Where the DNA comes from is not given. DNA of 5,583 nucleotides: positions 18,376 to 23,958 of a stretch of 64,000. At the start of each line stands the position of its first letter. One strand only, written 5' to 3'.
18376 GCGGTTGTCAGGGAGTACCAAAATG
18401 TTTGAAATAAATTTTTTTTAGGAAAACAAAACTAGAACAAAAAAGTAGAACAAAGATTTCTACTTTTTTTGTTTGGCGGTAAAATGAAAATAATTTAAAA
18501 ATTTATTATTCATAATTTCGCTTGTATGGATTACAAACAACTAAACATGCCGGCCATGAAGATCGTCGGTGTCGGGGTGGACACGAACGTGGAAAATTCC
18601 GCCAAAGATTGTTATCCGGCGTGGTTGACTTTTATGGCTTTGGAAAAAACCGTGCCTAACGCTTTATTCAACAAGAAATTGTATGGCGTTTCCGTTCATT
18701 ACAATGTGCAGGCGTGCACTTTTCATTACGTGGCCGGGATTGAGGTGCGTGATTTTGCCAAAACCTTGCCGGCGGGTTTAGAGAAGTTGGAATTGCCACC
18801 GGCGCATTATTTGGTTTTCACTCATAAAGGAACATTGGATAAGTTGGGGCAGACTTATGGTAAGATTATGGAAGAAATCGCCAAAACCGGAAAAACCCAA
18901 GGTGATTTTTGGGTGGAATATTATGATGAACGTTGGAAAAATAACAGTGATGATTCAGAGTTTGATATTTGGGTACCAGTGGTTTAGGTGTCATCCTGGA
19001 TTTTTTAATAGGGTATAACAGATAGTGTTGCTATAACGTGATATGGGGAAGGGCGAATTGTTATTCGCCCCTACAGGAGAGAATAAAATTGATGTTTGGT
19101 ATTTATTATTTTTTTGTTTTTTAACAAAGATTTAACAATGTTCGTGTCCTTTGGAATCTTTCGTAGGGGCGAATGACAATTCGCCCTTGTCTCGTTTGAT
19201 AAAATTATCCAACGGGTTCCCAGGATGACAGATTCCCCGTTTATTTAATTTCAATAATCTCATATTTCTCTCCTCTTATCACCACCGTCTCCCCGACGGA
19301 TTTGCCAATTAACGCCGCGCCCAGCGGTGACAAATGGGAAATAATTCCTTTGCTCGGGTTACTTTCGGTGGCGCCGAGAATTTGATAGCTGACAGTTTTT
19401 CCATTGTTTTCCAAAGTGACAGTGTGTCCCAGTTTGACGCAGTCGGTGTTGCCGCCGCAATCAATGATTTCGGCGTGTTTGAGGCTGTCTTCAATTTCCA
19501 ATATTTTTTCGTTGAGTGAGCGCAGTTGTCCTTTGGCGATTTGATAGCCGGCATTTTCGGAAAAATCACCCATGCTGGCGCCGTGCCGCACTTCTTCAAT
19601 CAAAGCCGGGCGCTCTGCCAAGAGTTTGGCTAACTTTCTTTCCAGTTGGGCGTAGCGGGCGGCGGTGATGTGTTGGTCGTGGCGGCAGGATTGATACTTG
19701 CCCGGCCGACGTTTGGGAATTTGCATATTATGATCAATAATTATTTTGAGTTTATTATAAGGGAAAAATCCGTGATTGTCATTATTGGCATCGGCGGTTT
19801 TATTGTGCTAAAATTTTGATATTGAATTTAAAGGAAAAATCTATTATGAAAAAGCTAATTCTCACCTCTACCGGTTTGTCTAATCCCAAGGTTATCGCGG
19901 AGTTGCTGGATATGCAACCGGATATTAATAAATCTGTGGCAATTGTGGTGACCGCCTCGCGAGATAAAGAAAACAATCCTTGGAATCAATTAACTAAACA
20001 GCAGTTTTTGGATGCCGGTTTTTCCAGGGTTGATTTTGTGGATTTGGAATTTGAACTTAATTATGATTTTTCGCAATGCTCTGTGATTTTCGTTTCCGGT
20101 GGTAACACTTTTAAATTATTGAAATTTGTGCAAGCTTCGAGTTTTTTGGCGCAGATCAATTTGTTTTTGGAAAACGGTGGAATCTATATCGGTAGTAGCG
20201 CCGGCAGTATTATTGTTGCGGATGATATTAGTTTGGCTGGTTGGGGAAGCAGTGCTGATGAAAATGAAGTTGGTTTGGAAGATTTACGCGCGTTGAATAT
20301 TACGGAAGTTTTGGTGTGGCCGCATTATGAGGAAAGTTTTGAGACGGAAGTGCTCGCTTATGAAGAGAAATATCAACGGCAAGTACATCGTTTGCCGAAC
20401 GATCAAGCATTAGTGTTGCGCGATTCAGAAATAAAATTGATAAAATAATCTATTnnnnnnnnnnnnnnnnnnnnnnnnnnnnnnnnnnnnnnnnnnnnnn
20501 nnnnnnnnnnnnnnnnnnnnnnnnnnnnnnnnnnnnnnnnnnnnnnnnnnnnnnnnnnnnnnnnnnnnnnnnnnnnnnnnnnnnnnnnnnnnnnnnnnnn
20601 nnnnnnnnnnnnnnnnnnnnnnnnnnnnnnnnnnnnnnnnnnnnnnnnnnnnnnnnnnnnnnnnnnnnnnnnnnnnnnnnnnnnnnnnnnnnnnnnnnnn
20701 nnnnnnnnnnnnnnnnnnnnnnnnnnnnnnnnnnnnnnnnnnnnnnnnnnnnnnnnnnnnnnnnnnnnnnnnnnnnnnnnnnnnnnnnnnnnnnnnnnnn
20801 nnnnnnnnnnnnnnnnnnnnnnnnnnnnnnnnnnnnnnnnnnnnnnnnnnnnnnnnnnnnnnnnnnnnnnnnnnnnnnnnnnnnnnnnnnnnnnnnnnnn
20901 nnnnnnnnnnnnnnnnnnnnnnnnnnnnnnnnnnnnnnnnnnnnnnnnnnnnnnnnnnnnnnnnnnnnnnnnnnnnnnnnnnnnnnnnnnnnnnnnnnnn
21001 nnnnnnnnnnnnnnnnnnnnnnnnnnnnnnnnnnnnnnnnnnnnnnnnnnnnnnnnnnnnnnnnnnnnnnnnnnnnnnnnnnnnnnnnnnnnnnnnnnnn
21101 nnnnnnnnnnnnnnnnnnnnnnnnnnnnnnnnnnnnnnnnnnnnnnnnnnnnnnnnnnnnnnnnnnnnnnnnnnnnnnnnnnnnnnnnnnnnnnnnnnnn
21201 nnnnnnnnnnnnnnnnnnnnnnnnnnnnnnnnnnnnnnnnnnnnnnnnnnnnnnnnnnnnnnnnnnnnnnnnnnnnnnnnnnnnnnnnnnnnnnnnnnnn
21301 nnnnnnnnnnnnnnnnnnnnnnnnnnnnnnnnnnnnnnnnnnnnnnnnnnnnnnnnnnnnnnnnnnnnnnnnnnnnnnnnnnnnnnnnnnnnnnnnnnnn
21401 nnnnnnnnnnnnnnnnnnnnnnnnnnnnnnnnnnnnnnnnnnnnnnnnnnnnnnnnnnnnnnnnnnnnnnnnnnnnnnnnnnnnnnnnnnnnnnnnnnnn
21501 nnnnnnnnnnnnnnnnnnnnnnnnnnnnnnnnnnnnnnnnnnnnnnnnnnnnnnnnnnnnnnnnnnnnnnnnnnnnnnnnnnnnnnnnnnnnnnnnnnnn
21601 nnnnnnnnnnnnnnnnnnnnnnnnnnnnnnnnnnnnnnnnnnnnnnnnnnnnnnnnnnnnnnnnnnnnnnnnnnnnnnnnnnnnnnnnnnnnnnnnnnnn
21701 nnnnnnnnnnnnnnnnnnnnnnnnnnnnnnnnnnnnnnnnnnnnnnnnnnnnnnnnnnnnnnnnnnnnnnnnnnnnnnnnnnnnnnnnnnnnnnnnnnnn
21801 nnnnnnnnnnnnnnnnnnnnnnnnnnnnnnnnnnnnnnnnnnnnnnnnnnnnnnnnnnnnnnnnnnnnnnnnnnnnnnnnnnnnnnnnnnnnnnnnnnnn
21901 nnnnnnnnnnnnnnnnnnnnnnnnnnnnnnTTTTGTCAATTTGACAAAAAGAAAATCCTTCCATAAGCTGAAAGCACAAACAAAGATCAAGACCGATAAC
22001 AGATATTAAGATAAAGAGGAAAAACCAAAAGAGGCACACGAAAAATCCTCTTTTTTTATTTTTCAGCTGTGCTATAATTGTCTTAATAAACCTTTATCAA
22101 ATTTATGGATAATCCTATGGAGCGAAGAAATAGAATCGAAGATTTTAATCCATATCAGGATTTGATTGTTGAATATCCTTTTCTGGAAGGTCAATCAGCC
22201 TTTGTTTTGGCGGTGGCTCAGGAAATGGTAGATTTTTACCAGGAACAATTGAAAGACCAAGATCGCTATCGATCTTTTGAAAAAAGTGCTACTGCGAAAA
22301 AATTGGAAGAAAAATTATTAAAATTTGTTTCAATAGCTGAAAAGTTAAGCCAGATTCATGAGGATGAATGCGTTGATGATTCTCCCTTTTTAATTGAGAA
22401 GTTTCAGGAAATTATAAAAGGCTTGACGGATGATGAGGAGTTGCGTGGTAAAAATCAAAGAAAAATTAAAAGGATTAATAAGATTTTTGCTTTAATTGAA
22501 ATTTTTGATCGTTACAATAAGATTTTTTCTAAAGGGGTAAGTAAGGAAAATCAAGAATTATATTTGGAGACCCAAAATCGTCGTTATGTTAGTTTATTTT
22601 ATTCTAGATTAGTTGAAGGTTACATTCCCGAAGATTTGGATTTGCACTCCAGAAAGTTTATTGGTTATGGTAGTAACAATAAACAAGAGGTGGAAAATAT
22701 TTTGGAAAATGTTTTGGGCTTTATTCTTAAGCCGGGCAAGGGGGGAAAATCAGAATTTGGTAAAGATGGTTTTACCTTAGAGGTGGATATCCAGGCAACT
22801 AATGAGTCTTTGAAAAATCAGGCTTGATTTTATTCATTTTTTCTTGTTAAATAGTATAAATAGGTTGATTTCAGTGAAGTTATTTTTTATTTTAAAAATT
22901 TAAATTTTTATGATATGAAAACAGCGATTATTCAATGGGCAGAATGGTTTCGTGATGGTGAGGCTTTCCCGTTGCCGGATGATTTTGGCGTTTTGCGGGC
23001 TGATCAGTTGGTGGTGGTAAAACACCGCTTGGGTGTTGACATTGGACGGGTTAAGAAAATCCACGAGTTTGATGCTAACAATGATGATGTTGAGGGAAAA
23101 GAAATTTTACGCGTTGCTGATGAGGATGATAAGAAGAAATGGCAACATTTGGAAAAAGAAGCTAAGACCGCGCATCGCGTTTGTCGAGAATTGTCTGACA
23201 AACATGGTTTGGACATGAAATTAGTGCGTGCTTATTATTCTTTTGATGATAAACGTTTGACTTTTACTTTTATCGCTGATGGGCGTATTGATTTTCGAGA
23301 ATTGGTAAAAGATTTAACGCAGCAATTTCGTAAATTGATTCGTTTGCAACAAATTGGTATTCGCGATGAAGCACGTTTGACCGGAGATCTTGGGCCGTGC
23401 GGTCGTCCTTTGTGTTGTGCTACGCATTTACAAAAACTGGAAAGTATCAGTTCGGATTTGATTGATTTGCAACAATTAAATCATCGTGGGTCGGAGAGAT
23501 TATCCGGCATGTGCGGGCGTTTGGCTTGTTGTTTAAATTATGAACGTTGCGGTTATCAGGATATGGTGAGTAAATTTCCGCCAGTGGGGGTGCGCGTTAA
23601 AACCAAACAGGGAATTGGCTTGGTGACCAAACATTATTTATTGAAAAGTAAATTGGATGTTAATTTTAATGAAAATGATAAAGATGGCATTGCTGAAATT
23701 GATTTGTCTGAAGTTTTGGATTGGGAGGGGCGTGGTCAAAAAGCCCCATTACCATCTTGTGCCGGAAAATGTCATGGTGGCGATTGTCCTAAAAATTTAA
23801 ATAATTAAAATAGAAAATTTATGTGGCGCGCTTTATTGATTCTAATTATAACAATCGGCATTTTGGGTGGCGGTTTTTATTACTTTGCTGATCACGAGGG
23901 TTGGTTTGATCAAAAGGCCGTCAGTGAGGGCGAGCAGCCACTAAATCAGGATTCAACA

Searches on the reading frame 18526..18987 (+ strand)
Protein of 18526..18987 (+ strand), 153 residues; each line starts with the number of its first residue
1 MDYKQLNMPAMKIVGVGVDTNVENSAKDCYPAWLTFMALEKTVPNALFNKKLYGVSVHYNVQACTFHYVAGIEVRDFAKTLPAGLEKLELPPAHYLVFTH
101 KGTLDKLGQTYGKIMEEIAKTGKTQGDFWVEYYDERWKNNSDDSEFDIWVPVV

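Call 86: search_protein_families(library=pfam, proteins=[window:18526-18987:+], max_evalue=0.0001)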
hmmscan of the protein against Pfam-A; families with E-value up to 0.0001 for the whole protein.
window:18526-18987:+ (153 aa): 2 families
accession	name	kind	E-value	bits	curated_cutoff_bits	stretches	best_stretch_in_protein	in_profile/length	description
PF14526.11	Cass2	-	1.6e-22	80.8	27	1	8-152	5-150/150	Integron-associated effector binding protein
PF06445.20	GyrI-like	-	5.8e-16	59.6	26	1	1-152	1-154/155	GyrI-like small molecule binding domain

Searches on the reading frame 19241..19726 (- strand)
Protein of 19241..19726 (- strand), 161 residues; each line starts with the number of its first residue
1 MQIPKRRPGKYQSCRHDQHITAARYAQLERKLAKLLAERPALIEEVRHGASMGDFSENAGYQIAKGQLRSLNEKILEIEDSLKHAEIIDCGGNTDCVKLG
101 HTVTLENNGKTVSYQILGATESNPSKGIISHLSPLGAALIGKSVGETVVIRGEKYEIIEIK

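Call 86: search_protein_families(library=pfam, proteins=[window:19241-19726:-], max_evalue=0.0001)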
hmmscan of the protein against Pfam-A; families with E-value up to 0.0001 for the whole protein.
window:19241-19726:- (161 aa): 2 families
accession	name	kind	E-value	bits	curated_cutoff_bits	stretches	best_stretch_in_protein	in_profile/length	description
PF01272.25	GreA_GreB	-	1.2e-20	73.7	26.9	1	94-161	3-76/77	Transcription elongation factor, GreA/GreB, C-term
PF03449.20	GreA_GreB_N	-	1e-15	58.1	24.5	1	20-87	3-71/71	Transcription elongation factor, N-terminal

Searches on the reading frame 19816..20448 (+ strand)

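Call 86: search_protein_families(library=pfam, proteins=[window:19816-20448:+], max_evalue=0.0001)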
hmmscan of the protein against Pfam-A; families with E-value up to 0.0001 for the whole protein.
window:19816-20448:+ (210 aa): 1 family
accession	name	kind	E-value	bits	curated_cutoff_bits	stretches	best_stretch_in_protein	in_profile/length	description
PF03575.23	Peptidase_S51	-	1.7e-23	83.8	23.9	1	14-209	1-206/206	Peptidase family S51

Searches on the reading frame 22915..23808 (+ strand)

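Call 86: search_protein_families(library=pfam, proteins=[window:22915-23808:+], max_evalue=0.0001)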
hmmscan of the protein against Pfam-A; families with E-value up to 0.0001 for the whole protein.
window:22915-23808:+ (297 aa): 1 family
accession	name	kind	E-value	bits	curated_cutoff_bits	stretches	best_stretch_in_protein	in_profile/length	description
PF04468.17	PSP1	-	1.6e-27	96.1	27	1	62-147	1-86/86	PSP1 C-terminal conserved region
